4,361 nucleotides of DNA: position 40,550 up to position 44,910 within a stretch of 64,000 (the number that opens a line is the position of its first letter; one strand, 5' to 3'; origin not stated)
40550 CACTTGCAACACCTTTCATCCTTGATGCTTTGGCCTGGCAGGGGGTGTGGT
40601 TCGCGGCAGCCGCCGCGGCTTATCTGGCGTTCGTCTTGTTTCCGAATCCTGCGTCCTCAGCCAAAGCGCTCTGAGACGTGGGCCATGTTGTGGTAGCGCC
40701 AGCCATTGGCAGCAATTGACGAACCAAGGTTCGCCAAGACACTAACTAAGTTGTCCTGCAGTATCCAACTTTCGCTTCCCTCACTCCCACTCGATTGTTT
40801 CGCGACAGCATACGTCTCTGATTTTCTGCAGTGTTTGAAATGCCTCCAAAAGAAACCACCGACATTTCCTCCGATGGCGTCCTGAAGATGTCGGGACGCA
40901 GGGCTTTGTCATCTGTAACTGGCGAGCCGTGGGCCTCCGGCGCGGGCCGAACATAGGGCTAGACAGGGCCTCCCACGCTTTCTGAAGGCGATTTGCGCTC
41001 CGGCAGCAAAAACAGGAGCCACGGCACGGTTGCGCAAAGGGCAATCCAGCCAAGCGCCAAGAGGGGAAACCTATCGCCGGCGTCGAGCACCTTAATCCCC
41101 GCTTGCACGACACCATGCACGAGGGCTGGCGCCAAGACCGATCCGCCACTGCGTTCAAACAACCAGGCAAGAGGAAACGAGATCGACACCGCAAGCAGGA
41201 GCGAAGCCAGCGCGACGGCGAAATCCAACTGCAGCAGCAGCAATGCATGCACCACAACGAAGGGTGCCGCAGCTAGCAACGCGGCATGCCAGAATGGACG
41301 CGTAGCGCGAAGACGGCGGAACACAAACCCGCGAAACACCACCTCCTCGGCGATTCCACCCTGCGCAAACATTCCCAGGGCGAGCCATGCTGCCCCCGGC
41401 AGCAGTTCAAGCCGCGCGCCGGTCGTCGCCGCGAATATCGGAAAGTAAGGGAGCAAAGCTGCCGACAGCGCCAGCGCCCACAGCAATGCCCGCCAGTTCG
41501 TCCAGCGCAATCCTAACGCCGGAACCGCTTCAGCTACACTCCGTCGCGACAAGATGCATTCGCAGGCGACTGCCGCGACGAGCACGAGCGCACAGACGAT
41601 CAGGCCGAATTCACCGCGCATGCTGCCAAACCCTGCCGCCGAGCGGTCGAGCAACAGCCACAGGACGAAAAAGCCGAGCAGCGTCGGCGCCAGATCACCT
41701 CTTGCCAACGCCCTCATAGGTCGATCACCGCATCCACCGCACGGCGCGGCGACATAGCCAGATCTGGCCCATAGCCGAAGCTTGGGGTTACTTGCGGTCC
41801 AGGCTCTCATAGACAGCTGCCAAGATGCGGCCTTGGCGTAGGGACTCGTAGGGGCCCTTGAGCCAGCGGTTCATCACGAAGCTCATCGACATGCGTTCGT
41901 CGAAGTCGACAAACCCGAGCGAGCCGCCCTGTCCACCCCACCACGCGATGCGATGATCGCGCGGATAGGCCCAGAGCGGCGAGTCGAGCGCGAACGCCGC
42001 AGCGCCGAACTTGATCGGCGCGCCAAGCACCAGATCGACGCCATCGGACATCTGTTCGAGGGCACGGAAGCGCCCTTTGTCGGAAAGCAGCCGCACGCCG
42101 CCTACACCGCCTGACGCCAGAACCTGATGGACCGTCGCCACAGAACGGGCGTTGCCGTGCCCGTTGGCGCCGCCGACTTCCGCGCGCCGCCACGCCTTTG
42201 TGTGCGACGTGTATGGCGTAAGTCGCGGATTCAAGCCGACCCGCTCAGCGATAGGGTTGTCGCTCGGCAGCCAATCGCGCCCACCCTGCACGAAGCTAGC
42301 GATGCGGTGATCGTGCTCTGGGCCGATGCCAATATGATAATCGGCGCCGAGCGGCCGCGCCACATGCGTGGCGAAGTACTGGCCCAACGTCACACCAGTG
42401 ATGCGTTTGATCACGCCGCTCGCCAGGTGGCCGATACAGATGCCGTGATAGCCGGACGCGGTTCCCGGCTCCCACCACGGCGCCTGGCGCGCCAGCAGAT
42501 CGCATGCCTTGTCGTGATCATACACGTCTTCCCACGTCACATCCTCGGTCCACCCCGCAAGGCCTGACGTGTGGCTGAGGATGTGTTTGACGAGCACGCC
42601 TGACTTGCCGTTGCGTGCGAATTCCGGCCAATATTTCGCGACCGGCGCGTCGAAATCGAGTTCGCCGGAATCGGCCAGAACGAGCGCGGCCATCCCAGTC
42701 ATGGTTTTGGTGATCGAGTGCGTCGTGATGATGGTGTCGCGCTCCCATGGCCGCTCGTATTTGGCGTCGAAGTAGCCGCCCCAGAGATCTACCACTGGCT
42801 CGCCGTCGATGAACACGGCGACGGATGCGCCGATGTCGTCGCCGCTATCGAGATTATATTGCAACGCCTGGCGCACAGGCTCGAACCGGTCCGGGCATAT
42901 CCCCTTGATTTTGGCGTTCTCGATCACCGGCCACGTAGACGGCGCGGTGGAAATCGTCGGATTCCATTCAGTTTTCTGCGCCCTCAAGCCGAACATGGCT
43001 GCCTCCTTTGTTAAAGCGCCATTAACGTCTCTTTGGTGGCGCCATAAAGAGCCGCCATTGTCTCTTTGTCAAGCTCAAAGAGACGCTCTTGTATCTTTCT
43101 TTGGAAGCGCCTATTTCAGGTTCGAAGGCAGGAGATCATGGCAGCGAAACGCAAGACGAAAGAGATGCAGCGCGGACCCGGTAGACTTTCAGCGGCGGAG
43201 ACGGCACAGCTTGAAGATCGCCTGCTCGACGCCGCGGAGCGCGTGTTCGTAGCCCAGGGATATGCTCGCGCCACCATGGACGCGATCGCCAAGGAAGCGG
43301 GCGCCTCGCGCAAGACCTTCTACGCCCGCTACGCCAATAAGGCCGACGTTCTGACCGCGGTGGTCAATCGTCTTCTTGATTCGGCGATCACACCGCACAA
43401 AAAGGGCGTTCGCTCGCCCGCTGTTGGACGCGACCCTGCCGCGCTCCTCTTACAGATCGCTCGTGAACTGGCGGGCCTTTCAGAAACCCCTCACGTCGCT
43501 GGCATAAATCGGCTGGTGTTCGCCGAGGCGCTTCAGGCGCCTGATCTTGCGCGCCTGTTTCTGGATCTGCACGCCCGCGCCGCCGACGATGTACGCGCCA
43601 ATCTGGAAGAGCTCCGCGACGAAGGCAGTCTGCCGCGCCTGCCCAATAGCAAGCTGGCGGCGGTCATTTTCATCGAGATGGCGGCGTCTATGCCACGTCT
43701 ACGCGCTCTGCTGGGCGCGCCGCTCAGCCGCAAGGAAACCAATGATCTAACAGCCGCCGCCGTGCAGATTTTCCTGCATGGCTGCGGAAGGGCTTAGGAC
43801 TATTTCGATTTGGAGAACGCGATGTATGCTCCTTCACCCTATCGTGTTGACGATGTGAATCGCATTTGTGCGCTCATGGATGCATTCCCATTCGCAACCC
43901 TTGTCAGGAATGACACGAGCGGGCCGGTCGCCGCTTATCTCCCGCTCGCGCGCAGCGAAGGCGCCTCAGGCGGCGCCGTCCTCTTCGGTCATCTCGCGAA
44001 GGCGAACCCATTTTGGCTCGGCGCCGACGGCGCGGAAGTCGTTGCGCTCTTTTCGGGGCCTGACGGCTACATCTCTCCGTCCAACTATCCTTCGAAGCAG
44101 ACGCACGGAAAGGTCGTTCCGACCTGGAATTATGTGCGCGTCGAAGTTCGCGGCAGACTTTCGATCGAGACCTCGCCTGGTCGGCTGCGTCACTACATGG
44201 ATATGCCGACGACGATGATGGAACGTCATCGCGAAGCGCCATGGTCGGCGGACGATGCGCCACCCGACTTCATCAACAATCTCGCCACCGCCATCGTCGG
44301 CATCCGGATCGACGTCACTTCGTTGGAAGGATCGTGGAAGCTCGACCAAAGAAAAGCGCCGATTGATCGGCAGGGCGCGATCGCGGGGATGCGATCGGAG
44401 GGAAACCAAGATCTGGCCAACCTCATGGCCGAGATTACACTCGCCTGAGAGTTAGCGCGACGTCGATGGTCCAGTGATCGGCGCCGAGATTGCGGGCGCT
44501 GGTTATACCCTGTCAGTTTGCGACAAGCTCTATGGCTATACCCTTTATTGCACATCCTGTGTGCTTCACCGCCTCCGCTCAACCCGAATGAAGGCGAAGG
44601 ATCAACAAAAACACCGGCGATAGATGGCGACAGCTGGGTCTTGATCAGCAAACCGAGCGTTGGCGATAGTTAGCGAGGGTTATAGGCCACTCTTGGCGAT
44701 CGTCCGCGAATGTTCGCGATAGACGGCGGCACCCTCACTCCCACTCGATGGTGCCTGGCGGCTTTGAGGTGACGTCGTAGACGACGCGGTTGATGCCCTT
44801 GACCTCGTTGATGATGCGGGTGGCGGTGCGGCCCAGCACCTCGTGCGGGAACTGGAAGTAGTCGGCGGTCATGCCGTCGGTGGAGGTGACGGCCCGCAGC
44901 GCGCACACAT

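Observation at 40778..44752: Duplicated guaA 3' terminus: att-like direct repeats bracketing a 3.9-kb integrase-less islet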

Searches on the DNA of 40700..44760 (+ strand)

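Call 34: search_dna_similar(query=window:40700-44760:+, collection=plasmids, mode=distant, max_rows=15)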
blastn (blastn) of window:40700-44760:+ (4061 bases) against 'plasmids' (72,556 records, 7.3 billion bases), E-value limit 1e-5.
Records with a match: 9; places in all: 9; records where one place covers at least 80% of the query: 0.
Best place of each record, by identity: 60-80% 9.
By first word of the organism name: Streptomyces 5; Nonomuraea 1; Neorhizobium 1; Pseudomonas 1; Methylobacterium 1.
By predicted mobility (MOB-suite, as given by PLSDB): non-mobilizable 6; conjugative 2; mobilizable 1.
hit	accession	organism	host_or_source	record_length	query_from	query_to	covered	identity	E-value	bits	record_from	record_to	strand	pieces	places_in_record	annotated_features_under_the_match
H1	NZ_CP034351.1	Streptomyces sp. W1SF4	-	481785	1891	2145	6%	72.8%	1e-26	131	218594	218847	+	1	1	serine hydrolase domain-containing protein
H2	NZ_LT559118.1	Nonomuraea gerenzanensis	-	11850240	1918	2188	7%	67.3%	4e-12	83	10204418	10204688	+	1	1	none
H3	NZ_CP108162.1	Streptomyces sp. NBC_00158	-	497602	1891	2140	6%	71.1%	1e-24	124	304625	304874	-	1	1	serine hydrolase domain-containing protein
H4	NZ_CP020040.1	Streptomyces sp. 3211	pure culture,soil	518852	1918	2141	6%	72.6%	1e-24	123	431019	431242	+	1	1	serine hydrolase domain-containing protein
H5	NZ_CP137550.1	Streptomyces sp. N50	Selaginella tamariscina,cell ...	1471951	1918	2141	6%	70.6%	6e-17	100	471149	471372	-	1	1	record has no annotation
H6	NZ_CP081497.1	Streptomyces sp. BHT-5-2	whole organism,plant soil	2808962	1915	2134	5%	68.8%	2e-11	82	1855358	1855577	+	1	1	none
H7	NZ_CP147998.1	Neorhizobium sp. EC2-8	-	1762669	1890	2108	5%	67.3%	3e-7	66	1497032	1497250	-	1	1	record has no annotation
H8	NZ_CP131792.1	Pseudomonas aeruginosa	Homo sapiens,culture,blood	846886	1901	2105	5%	68.4%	3e-7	67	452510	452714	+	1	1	EstA family serine hydrolase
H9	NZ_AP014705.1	Methylobacterium aquaticum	-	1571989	3278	3441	4%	70.2%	1e-6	64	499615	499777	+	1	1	none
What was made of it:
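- Tried and rejected: The collection holds nothing like the islet beyond weak hydrolase hits (call 34).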

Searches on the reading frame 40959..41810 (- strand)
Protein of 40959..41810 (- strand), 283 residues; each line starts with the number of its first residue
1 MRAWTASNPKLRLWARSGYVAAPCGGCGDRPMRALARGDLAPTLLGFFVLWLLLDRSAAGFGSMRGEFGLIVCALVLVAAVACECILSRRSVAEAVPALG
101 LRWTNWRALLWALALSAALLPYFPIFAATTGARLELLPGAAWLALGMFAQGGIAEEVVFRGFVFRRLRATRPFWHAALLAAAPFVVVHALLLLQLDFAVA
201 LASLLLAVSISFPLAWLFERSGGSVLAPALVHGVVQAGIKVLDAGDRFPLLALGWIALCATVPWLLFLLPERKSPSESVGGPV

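Call 9: search_protein_families(library=pfam, proteins=[window:40959-41810:-])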
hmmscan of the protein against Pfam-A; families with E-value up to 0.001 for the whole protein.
window:40959-41810:- (283 aa): 1 family
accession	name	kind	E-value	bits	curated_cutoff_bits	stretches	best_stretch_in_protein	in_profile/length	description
PF02517.21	Rce1-like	-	1.1e-12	48.5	22.4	1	140-236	4-91/93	Type II CAAX prenyl endopeptidase Rce1-like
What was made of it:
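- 40959..41810 (-): CPBP/Rce1-like intramembrane protease (cargo). Pfam Rce1-like, E=1e-12 (call 9).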

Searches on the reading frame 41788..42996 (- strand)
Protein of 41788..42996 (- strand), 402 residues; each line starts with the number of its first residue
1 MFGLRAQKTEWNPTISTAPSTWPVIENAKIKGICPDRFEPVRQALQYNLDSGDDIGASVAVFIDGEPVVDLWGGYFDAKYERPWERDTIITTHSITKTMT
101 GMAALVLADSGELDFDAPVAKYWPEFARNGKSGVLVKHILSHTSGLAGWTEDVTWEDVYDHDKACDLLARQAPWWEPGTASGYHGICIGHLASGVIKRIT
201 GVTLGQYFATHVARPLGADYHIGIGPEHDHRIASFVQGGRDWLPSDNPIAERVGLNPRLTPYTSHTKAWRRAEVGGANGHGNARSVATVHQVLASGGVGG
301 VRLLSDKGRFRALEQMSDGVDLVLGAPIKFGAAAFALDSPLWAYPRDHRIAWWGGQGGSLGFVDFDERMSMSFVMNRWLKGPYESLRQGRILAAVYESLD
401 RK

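Call 9: search_protein_families(library=pfam, proteins=[window:41788-42996:-])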
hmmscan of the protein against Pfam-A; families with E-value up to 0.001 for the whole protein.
window:41788-42996:- (402 aa): 1 family
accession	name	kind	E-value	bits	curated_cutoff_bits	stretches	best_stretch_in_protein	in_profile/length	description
PF00144.29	Beta-lactamase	-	5e-58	197.3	27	1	48-393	8-326/329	Beta-lactamase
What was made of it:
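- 41788..42996 (-): Serine hydrolase of the beta-lactamase fold (cargo). Pfam Beta-lactamase, E=5e-58 (call 9).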

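Call 51: find_homologous_proteins(query=window:41788-42996:-, max_evalue=1e-60)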
Query window:41788-42996:- (402 aa): 7934 proteins with E <= 1e-60 among 8000 candidates; the best 120 are listed.
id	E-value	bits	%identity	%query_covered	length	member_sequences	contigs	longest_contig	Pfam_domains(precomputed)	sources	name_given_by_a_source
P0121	2.3e-251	852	89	100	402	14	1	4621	PF00144.30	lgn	-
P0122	1.6e-241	820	85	100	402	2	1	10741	PF00144.30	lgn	-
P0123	1.8e-239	813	85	100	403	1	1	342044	PF00144.30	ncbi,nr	ncbi:MAG: beta-lactamase family protein [Hyphomonadaceae bacterium]|nr:beta-lactamase family protein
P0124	1.3e-230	784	83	100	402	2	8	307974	PF00144.30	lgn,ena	-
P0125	8.1e-227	771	81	100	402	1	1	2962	PF00144.30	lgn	-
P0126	4.7e-225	765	81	99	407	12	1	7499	PF00144.30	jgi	jgi:CubicO group peptidase (beta-lactamase class C family)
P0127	4.0e-223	759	82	99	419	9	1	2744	PF00144.30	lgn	-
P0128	1.1e-222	758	81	99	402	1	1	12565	PF00144.30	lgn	-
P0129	1.5e-221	754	79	100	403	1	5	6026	PF00144.30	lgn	-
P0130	2.2e-216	737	78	100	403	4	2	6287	PF00144.30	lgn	-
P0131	1.6e-211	721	76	100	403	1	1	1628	PF00144.30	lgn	-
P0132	2.8e-210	717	76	99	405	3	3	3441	PF00144.30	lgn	-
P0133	5.8e-209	712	82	92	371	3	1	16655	PF00144.30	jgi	jgi:CubicO group peptidase (beta-lactamase class C family)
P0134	6.1e-208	709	75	100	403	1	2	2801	PF00144.30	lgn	-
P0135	5.5e-180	617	69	97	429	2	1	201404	PF00144.30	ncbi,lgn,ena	-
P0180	9.4e-144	498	99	53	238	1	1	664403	PF00144.30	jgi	jgi:CubicO group peptidase (beta-lactamase class C family)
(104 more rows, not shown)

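Call 52: find_encoding_contigs(protein=P0180, flank=10000, max_places=3)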
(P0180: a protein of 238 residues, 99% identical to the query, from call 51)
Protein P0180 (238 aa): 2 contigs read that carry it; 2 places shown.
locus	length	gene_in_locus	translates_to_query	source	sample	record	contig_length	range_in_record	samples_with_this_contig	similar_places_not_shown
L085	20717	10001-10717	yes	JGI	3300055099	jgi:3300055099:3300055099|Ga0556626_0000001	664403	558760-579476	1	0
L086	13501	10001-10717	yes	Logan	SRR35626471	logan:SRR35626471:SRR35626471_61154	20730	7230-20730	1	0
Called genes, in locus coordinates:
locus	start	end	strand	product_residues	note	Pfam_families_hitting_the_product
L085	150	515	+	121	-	PF05973:Gp49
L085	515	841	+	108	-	PF13744:HTH_37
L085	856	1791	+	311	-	PF13289:SIR2_2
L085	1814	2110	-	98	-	-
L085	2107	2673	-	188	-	-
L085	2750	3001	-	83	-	-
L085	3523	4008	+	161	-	-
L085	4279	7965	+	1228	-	PF13245:AAA_19, PF13401:AAA_22 (weak), PF13604:AAA_30, PF13086:AAA_11 (weak), PF01443:Viral_helicase1 (weak), PF13538:UvrD_C_2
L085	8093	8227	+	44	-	-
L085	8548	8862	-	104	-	PF04299:FMN_bind_2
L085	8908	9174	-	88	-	PF04299:FMN_bind_2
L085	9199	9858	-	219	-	PF00440:TetR_N, PF14246:TetR_C_7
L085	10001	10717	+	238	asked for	PF00144:Beta-lactamase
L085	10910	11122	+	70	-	-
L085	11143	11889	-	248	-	PF00106:adh_short, PF08659:KR, PF23441:SDR, PF13561:adh_short_C2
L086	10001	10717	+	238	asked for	PF00144:Beta-lactamase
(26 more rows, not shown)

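Call 53: find_encoding_contigs(protein=P0123, flank=10000, max_places=3)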
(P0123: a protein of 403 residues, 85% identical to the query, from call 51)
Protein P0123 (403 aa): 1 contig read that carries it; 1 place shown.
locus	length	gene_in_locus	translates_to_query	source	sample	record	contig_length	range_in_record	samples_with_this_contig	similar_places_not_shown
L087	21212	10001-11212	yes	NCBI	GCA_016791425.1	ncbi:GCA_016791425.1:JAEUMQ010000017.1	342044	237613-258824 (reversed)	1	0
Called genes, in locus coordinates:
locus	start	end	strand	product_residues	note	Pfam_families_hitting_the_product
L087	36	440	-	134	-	PF00293:NUDIX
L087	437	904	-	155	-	-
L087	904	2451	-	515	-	PF02776:TPP_enzyme_N, PF02775:TPP_enzyme_C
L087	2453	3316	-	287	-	PF02678:Pirin, PF05726:Pirin_C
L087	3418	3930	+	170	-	PF01661:Macro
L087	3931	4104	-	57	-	-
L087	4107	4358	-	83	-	-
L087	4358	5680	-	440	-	PF01979:Amidohydro_1 (weak), PF12890:DHOase (weak), PF07969:Amidohydro_3, PF01979:Amidohydro_1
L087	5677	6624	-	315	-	PF01075:Glyco_transf_9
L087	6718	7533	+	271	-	PF01571:GCV_T, PF25455:Beta-barrel_CAF17_C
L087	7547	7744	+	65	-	PF13396:PLDc_N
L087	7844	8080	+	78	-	-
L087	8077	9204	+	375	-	PF00108:Thiolase_N (weak), PF08545:ACP_syn_III, PF08541:ACP_syn_III_C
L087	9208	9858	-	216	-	PF00440:TetR_N, PF14246:TetR_C_7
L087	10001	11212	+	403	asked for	PF00144:Beta-lactamase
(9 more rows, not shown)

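Call 74: find_encoding_contigs(protein=P0122, flank=10000, max_places=3)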
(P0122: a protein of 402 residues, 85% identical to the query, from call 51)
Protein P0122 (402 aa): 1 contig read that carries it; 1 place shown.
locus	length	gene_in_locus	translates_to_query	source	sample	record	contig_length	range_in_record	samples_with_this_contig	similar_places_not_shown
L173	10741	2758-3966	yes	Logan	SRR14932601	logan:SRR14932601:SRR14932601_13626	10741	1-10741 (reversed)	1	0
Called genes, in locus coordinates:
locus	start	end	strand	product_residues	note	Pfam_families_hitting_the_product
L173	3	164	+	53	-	?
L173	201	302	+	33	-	-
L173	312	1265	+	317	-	-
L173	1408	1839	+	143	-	PF17954:Pirin_C_2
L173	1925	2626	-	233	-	PF00440:TetR_N, PF14246:TetR_C_7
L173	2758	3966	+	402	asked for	PF00144:Beta-lactamase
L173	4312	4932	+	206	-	PF04299:FMN_bind_2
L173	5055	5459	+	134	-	PF22636:FlK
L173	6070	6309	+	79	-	-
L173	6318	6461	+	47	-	-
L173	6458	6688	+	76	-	-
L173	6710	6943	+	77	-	-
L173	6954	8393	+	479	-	PF02321:OEP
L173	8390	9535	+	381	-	PF25917:BSH_RND (weak), PF25885:HH_EMRA (weak), PF25989:YknX_C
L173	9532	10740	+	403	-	?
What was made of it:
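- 41788..42996 (-): Full-length homologues (402-403 aa) at 75-89% identity sit next to TetR in unrelated contexts (calls 51, 53, 74).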

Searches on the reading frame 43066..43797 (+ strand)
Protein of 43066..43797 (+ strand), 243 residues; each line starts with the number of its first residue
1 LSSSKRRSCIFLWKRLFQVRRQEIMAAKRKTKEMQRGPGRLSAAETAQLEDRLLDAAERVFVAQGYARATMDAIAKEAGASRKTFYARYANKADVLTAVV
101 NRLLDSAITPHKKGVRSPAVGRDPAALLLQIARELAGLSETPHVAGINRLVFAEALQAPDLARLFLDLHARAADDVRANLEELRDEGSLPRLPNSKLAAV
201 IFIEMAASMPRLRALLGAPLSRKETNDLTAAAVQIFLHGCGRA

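Call 9: search_protein_families(library=pfam, proteins=[window:43066-43797:+])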
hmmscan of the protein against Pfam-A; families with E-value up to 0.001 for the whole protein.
window:43066-43797:+ (243 aa): 2 families
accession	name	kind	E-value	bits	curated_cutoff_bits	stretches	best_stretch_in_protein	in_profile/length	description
PF00440.29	TetR_N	-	1.4e-14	54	24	1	53-99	1-47/47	Bacterial regulatory proteins, tetR family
PF14246.11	TetR_C_7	-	5.3e-13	49.4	22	1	128-237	3-114/119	AefR-like transcriptional repressor, C-terminal domain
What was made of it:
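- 43066..43797 (+): TetR-family regulator (cargo). The probable true start is near 43138. Pfam TetR_N plus TetR_C_7 (call 9).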

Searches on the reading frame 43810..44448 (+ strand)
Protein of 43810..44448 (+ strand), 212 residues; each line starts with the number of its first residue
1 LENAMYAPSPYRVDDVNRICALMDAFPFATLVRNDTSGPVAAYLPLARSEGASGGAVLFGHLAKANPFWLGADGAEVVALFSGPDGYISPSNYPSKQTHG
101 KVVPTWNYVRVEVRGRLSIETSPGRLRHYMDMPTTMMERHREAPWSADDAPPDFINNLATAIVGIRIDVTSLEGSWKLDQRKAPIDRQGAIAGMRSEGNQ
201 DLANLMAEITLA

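Call 9: search_protein_families(library=pfam, proteins=[window:43810-44448:+])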
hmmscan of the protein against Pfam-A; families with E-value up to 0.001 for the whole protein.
window:43810-44448:+ (212 aa): 1 family
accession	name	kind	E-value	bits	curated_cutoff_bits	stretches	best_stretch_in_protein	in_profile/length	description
PF04299.18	FMN_bind_2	-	5.2e-48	163.3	22.4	1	5-170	1-167/168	Putative FMN-binding domain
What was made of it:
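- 43810..44448 (+): PaiB-like FMN-binding protein (cargo). Pfam FMN_bind_2, E=5e-48 (call 9).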
